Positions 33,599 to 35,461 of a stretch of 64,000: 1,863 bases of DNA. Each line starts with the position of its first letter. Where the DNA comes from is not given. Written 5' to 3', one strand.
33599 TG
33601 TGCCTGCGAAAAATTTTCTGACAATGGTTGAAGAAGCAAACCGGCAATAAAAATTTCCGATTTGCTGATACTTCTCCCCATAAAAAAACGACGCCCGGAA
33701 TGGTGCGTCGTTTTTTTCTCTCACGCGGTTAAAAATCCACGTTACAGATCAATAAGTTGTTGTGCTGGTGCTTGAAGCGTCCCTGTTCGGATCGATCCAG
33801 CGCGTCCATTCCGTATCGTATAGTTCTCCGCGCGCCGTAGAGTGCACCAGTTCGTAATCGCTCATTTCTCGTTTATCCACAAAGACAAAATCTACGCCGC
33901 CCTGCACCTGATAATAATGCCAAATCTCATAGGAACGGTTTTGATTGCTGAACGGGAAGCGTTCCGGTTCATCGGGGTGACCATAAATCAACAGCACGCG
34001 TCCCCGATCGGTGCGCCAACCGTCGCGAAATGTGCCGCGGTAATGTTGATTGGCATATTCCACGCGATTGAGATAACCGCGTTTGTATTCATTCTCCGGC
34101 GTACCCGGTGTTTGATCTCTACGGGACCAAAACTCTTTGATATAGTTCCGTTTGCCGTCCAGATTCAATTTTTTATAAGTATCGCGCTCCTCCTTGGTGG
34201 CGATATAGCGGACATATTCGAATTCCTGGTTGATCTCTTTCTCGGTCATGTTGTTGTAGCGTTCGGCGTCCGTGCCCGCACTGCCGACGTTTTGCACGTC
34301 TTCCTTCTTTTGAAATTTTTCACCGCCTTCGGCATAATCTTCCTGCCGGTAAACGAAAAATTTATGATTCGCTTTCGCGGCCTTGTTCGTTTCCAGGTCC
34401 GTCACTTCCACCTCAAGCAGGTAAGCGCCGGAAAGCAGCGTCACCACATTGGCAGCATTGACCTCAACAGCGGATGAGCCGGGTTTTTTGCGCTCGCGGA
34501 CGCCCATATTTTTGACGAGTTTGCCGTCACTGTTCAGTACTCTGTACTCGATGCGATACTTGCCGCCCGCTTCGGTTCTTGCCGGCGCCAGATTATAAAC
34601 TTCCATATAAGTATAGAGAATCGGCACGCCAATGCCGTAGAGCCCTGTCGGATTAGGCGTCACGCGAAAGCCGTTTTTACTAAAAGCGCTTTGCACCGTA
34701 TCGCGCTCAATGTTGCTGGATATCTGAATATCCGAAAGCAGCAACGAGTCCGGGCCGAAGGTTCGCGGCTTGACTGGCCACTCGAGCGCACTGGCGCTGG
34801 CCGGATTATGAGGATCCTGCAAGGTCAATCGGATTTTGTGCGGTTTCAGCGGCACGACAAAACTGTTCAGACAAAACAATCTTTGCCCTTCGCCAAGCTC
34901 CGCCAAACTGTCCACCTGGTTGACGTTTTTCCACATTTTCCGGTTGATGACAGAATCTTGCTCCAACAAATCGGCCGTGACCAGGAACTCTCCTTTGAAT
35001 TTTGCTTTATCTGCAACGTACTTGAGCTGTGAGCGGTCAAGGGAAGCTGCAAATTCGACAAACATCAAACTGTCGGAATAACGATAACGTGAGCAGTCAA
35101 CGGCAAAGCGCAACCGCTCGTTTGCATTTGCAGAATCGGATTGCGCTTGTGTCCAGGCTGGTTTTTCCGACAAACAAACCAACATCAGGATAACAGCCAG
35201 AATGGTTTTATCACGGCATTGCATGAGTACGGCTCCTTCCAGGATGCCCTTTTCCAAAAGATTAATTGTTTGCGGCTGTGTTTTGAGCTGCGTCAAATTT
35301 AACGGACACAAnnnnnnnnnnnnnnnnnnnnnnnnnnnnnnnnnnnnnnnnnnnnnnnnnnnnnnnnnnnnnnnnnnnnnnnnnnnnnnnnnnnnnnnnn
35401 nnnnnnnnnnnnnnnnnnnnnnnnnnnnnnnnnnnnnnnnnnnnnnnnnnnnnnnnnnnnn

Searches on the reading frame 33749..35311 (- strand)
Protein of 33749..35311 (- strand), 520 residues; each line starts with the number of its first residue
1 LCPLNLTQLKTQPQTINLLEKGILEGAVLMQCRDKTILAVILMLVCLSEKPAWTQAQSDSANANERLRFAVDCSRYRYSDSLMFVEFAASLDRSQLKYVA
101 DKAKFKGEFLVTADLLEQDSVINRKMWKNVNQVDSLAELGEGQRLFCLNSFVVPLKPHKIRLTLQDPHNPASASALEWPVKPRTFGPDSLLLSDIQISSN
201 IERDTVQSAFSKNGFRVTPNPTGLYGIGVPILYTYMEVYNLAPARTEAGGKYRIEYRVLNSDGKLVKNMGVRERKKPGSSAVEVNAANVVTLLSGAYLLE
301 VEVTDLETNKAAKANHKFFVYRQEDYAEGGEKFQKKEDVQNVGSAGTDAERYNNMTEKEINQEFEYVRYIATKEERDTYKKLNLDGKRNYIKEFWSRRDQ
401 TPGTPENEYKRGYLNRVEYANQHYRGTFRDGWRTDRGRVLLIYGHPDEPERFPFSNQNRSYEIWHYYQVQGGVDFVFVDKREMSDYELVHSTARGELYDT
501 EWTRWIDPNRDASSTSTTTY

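Call 50: search_protein_families(library=pfam, proteins=[window:33749-35311:-], max_evalue=0.0001)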
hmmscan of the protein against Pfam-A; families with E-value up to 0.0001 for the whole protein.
window:33749-35311:- (520 aa): 1 family
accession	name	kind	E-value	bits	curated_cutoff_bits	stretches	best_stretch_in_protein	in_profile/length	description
PF20094.4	GWxTD_dom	-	4.5e-16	59.5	26.9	1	358-507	28-168/172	GWxTD domain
